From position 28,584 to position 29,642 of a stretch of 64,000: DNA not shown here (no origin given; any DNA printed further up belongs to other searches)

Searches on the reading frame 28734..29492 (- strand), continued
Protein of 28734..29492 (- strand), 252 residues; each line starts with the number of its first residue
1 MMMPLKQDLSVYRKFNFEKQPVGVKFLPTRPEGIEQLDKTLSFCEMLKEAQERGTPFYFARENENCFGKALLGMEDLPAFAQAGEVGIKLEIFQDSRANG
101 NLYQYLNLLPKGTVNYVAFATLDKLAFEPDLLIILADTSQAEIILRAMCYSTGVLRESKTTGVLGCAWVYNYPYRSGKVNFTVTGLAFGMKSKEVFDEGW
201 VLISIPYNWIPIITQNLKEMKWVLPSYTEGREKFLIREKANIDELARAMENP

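Call 63: fold_search(model_id=the predicted structure, library=pdb)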
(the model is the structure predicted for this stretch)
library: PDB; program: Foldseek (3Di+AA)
matches with E <= 10: 210; with E <= 0.001: 0
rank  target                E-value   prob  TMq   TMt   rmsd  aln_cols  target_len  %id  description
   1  3vti_C                3.0e-01  0.05  0.16  0.14  17.3       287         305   12  Crystal structure of HypE-HypF complex (released 2012-07-04)
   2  9oqy                  6.9e-01  0.02  0.15  0.10  12.9       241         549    5  X-ray crystal structure of Asp/Ala exchanger AspT at outward-facing conformation (released 2025-10-08)
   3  2z1e                  7.8e-01  0.06  0.16  0.15  15.2       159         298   11  Crystal structure of HypE from Thermococcus kodakaraensis (outward form) (released 2007-07-17)
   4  2z1f                  8.4e-01  0.04  0.15  0.14  15.5       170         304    9  Crystal structure of HypE from Thermococcus kodakaraensis (inward form) (released 2007-07-17)
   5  7lvp                  1.2e+00  0.01  0.14  0.13  19.5       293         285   12  Cryptococcus neoformans AIR synthetase (released 2021-08-25)
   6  2p9i_D                1.3e+00  0.04  0.14  0.13  10.8       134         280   10  Crystal Structure of bovine Arp2/3 Complex co-crystallized with ADP and crosslinked with gluteraldehyde (released 2007-05-29)
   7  5x1k_A                1.3e+00  0.02  0.19  0.12  15.3       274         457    8  Vanillate/3-O-methylgallate O-demethylase, LigM, 3-O-methylgallate complex form (released 2017-05-17)
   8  5djg                  1.3e+00  0.01  0.14  0.14  16.0       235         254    9  Structure of M. tuberculosis CysQ, a PAP phosphatase with PAP, Mg, and Li bound (released 2015-11-11)
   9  7ell_b                1.4e+00  0.03  0.12  0.06  12.7       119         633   13  In situ structure of capping enzyme lambda2, penetration protein mu1 of mammalian reovirus capsid asymmetric unit. (released 2021-10-20)
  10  2zho_D                1.5e+00  0.04  0.18  0.26   9.0       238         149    9  Crystal structure of the regulatory subunit of aspartate kinase from Thermus thermophilus (ligand free form) (released 2009-02-17)
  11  2rb9_A                1.5e+00  0.02  0.13  0.12  17.1       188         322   10  Crystal structure of E.coli HypE (released 2007-10-23)
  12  3wjp                  1.6e+00  0.04  0.17  0.14  15.6       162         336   10  Crystal structure of the HypE CA form (released 2013-12-18)
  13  5x1i_A                1.6e+00  0.02  0.20  0.13  15.1       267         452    7  Vanillate/3-O-methylgallate O-demethylase, LigM, substrate free form (released 2017-05-17)
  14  7bhi_B                1.7e+00  0.06  0.13  0.08   8.5        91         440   11  Crystal structure of RecJ-Cdc45 from Methanothermobacter Thermoautotrophicus (released 2022-07-20)
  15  7bih_B                1.7e+00  0.06  0.13  0.09   8.0        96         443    9  Crystal structure of RecJ-Cdc45 from Methanothermobacter Thermoautotrophicus in the closed state. (released 2022-07-27)
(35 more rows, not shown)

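Call 67: search_protein_families(library=ncbifam, proteins=[window:28734-29492:-], max_evalue=0.001)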
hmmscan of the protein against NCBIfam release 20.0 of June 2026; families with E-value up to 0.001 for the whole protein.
window:28734-29492:- (252 aa): 0 families

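Call 69: search_protein_families(library=pfam, proteins=[L141:6517-7968:+, L141:3574-4908:+, L141:5077-5934:+, L101:4550-5845:+, L114:9252-10640:+], max_evalue=0.01)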
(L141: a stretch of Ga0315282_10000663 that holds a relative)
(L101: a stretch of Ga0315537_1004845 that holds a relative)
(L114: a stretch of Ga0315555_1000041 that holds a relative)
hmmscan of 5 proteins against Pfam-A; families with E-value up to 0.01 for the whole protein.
L141:6517-7968:+ (483 aa): 2 families
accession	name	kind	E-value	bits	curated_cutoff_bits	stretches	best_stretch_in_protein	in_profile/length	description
PF01565.28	FAD_binding_4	-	7.7e-28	97.4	26.4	1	45-185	1-139/139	FAD binding domain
PF02913.24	FAD-oxidase_C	-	3.2e-09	37.3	21.2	1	269-476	41-246/248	FAD linked oxidases, C-terminal domain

L141:3574-4908:+ (444 aa): 1 family
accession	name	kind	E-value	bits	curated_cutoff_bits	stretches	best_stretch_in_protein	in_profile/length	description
PF01208.23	URO-D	-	4.8e-27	95.3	23.9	1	240-441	141-346/346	Uroporphyrinogen decarboxylase (URO-D)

L141:5077-5934:+ (285 aa): 3 families
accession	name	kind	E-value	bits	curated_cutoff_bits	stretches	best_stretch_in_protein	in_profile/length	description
PF00809.28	Pterin_bind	-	1.8e-31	110.1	25.5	1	24-247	1-244/244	Pterin binding enzyme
PF03599.22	CdhD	-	1.2e-07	31.3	24.8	1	58-202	69-197/387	CO dehydrogenase/acetyl-CoA synthase delta subunit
PF25509.1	DUF7916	-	0.0098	15.4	27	0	191-255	144-207/296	Domain of unknown function (DUF7916)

L101:4550-5845:+ (431 aa): 8 families
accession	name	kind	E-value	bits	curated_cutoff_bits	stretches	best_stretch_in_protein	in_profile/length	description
PF02754.22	CCG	-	3.4e-18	66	20.6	2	273-357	1-84/85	Cysteine-rich domain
PF13183.11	Fer4_8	-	8.6e-07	29.9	27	1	21-88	2-68/68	4Fe-4S dicluster domain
PF13534.11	Fer4_17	-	1.1e-06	29.5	22.2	1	23-89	1-61/61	4Fe-4S dicluster domain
PF12838.12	Fer4_7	-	3.5e-06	27.8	27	1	24-88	2-52/52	4Fe-4S dicluster domain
PF13187.11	Fer4_9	-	8.6e-05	22.9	27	0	73-87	36-50/52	4Fe-4S dicluster domain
PF13237.11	Fer4_10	-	0.00036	20.8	25.5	1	68-93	3-22/53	4Fe-4S dicluster domain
PF13484.11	Fer4_16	-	0.00051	21.2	30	1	23-86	1-65/66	4Fe-4S double cluster binding domain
PF12797.12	Fer4_2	-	0.006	16.9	24.5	1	67-85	3-21/22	4Fe-4S binding domain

L114:9252-10640:+ (462 aa): 7 families
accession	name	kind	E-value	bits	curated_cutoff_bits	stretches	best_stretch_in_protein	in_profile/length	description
PF02754.22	CCG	-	3.8e-18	65.8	20.6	2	302-386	1-84/85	Cysteine-rich domain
PF13534.11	Fer4_17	-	4e-08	34.1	22.2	1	52-118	1-61/61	4Fe-4S dicluster domain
PF12838.12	Fer4_7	-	1.9e-07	31.9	27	1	53-117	2-52/52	4Fe-4S dicluster domain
PF13183.11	Fer4_8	-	2.2e-07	31.7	27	1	50-117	2-68/68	4Fe-4S dicluster domain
PF13237.11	Fer4_10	-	9.1e-05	22.8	25.5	1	97-115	3-21/53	4Fe-4S dicluster domain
PF13187.11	Fer4_9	-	0.0005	20.5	27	1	52-116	1-50/52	4Fe-4S dicluster domain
PF17179.9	Fer4_22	-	0.0048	18.2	27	0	98-117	76-95/95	4Fe-4S dicluster domain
